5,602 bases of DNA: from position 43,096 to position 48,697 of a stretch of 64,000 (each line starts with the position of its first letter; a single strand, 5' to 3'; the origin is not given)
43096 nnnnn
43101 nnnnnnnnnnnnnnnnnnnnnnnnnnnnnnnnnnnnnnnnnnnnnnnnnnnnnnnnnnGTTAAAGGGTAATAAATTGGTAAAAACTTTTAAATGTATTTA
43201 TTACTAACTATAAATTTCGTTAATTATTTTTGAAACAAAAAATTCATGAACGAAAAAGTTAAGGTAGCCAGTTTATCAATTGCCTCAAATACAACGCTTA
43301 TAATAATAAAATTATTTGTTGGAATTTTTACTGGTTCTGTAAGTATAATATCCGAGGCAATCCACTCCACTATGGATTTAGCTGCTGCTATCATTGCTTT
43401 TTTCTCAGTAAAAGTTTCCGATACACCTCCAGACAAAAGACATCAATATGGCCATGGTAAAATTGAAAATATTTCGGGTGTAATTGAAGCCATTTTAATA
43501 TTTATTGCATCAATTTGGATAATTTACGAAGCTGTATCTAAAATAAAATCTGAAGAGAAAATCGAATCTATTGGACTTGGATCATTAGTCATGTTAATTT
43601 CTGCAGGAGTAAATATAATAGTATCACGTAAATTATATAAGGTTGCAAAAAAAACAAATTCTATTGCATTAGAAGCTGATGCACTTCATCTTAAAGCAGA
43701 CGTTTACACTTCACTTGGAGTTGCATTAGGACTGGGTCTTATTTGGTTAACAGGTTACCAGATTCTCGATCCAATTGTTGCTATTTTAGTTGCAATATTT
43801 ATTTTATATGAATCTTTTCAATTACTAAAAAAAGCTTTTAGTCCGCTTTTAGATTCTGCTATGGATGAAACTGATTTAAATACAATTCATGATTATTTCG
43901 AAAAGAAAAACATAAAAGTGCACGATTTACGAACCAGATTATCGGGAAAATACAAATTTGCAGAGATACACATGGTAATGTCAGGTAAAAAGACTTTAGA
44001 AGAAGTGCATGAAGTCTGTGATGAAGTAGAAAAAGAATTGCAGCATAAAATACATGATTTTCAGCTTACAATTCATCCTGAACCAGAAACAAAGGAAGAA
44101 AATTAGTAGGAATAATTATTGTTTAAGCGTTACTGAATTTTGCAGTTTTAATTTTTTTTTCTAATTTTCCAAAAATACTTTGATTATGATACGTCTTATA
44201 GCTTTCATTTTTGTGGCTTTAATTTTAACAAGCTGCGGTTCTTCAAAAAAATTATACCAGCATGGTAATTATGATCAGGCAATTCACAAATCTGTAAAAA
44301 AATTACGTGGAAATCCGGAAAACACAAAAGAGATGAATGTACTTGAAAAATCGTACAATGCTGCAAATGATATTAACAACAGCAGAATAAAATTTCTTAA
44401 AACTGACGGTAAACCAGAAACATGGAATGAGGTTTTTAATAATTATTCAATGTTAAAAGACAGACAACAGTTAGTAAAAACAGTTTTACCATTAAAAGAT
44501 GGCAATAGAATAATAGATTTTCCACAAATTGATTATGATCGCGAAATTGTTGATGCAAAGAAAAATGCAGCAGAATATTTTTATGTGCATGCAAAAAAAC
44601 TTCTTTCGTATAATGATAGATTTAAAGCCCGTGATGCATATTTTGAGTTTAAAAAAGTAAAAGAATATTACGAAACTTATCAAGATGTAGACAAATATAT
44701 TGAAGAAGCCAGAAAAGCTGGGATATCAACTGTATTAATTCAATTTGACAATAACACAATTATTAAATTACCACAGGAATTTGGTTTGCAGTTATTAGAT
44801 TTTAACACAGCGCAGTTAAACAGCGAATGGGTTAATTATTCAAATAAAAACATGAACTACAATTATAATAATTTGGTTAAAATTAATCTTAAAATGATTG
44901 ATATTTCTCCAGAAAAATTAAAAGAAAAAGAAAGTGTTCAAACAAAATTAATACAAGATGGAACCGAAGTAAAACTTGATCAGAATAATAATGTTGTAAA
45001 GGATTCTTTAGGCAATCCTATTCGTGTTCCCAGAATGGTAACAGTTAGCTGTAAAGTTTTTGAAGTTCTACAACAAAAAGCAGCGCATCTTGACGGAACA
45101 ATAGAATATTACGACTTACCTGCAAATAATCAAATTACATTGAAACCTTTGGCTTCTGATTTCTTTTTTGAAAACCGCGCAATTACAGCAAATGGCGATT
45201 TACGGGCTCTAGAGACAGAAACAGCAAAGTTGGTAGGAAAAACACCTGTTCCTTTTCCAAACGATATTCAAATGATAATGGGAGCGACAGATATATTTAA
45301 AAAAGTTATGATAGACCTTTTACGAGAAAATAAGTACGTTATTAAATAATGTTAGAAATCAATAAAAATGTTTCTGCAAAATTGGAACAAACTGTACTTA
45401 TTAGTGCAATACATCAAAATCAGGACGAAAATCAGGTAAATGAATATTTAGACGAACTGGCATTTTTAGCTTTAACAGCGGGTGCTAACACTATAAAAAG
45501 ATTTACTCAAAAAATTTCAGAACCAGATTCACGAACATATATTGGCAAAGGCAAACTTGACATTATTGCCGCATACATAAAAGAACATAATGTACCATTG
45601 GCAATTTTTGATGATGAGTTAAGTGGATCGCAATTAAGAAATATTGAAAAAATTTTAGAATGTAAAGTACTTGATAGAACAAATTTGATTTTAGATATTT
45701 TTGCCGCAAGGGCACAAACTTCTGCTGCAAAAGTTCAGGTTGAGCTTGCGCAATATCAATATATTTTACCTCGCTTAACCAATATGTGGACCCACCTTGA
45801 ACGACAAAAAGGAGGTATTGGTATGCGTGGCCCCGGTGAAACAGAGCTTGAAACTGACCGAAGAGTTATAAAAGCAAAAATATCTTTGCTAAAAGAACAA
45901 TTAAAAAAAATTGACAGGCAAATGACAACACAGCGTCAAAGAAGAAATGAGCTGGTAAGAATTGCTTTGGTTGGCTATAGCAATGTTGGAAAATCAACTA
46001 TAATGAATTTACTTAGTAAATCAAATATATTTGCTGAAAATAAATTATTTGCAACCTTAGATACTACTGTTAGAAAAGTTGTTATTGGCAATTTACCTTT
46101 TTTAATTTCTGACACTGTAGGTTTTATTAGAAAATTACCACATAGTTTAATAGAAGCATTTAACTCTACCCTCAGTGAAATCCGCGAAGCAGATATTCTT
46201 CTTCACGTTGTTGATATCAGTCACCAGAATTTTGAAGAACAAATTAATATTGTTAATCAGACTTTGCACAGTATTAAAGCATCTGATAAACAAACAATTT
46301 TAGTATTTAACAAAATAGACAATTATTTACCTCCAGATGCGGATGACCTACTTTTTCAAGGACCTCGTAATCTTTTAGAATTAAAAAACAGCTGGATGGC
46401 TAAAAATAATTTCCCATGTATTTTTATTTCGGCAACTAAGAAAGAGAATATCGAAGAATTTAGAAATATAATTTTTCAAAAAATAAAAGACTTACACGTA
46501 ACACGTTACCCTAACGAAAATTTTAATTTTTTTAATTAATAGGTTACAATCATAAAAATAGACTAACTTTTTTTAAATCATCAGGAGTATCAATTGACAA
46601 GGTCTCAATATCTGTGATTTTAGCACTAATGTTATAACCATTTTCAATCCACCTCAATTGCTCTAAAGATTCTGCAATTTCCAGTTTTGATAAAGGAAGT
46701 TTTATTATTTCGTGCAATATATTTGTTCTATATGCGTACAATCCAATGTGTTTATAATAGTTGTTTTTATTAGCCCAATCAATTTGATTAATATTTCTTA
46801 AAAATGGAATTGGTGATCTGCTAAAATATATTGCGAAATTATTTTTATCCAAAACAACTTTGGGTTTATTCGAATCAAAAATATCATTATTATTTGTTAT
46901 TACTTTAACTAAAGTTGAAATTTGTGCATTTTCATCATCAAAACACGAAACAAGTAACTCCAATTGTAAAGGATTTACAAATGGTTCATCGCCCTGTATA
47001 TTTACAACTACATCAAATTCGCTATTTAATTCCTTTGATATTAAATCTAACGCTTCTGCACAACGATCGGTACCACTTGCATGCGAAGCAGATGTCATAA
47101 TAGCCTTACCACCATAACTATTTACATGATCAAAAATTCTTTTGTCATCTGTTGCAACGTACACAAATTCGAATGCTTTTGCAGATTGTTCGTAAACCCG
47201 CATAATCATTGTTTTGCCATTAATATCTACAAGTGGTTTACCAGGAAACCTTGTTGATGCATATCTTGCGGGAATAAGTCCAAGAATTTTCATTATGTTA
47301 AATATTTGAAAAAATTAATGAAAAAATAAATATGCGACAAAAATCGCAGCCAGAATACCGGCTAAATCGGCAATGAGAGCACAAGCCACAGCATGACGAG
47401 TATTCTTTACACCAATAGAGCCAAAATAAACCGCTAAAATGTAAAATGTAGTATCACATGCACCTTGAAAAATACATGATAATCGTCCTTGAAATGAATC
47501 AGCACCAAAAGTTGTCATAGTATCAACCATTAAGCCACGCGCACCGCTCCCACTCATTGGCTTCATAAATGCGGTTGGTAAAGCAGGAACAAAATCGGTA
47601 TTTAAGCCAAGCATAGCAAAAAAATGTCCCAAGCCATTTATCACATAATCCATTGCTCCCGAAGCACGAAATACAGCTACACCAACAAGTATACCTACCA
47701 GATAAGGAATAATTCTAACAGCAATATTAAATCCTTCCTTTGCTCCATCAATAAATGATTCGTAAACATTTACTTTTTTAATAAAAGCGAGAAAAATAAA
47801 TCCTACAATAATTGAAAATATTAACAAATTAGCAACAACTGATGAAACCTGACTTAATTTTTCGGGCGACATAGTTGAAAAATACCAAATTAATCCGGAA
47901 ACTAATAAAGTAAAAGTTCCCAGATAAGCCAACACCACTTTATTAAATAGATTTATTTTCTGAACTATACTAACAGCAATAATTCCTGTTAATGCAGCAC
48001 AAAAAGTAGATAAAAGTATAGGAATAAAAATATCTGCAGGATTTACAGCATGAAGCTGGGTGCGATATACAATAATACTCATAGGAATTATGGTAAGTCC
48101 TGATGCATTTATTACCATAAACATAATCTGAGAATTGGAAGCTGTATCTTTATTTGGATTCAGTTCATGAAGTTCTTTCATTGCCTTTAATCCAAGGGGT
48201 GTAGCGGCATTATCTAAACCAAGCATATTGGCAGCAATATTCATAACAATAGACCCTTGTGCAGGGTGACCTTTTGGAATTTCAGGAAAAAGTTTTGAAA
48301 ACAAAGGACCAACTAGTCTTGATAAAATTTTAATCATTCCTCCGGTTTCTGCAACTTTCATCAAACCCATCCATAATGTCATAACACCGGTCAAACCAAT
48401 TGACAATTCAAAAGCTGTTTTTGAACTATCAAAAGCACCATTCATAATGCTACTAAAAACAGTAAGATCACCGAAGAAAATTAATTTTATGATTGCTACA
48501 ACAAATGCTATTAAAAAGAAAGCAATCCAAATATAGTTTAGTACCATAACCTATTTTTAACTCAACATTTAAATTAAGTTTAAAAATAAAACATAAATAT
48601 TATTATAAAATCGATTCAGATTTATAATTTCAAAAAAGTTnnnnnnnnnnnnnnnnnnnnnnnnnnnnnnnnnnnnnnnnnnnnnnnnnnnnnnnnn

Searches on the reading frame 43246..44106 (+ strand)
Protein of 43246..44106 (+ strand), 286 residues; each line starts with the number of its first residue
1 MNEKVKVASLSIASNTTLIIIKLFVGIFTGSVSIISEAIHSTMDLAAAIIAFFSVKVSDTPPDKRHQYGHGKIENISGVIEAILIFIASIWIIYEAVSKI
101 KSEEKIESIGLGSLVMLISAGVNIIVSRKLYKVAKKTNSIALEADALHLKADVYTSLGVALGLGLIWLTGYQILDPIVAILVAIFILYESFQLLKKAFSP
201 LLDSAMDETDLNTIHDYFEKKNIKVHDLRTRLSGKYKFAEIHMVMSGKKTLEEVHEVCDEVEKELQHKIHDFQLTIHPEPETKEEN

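Call 61: search_protein_families(library=pfam, proteins=[window:43246-44106:+], max_evalue=0.00001)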
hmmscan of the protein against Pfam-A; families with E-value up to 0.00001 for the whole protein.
window:43246-44106:+ (286 aa): 2 families
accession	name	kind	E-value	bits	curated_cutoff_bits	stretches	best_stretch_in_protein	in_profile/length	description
PF01545.26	Cation_efflux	-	3.8e-54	183.9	26.6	1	10-202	3-198/198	Cation efflux family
PF16916.11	ZT_dimer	-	1.8e-16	60.4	26.7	1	222-281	19-78/78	Dimerisation domain of Zinc Transporter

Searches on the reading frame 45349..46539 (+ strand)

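Call 61: search_protein_families(library=pfam, proteins=[window:45349-46539:+], max_evalue=0.00001)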
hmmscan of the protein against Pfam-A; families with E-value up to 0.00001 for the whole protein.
window:45349-46539:+ (396 aa): 9 families
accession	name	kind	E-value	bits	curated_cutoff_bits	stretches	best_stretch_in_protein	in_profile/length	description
PF13167.11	GTP-bdg_N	-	2.3e-32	111.9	25.4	1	32-119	2-89/89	GTP-binding GTPase N-terminal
PF16360.10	GTP-bdg_M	-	5.4e-32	110.6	29.5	1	121-199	1-79/79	GTP-binding GTPase Middle Region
PF01926.29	MMR_HSR1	-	4.7e-22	78.7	21.9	1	204-322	1-113/113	50S ribosome-binding GTPase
PF03193.22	RsgA_GTPase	-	2.1e-07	31.4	30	0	284-379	26-108/174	RsgA GTPase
PF02421.24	FeoB_N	-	3.5e-07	30.3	27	1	204-326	2-118/156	Ferrous iron transport protein B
PF00025.27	Arf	-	1.2e-06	28.6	22.3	1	197-377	9-172/174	ADP-ribosylation factor family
PF00009.33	GTP_EFTU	-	2.7e-06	27.5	26.5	0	278-379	90-186/188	Elongation factor Tu GTP binding domain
PF04670.18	Gtr1_RagA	-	6.1e-06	26.3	22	0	205-326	2-124/232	Gtr1/RagA G protein conserved region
PF00071.28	Ras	-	7.2e-06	26.1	21.6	0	205-379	2-160/162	Ras family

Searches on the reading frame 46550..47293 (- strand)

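Call 61: search_protein_families(library=pfam, proteins=[window:46550-47293:-], max_evalue=0.00001)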
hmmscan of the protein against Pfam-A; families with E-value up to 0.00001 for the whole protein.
window:46550-47293:- (247 aa): 2 families
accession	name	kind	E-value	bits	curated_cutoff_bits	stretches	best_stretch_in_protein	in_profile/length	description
PF02348.25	CTP_transf_3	-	2.2e-55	188.2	22.6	1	5-221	2-216/217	Cytidylyltransferase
PF12804.13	NTP_transf_3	-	1.4e-07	32.3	27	1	14-128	10-121/160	MobA-like NTP transferase domain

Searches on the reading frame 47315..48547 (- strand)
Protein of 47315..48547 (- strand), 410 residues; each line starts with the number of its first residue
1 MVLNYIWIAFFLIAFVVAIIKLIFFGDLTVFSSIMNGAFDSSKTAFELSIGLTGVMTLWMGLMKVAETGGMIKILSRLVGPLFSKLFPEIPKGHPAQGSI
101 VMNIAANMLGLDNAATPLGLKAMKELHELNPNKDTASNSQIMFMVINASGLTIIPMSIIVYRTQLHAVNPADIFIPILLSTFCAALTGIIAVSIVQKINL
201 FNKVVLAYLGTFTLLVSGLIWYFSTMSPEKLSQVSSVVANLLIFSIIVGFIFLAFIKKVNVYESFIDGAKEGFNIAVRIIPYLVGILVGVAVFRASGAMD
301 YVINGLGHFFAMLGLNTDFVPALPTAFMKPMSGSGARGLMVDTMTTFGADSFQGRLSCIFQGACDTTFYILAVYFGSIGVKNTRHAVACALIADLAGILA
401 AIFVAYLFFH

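Call 61: search_protein_families(library=pfam, proteins=[window:47315-48547:-], max_evalue=0.00001)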
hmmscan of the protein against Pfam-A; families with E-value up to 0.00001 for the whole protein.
window:47315-48547:- (410 aa): 1 family
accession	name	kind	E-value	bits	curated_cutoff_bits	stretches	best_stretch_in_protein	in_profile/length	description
PF07670.19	Gate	-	1.2e-20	74.4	29.6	2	277-380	2-103/104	Nucleoside recognition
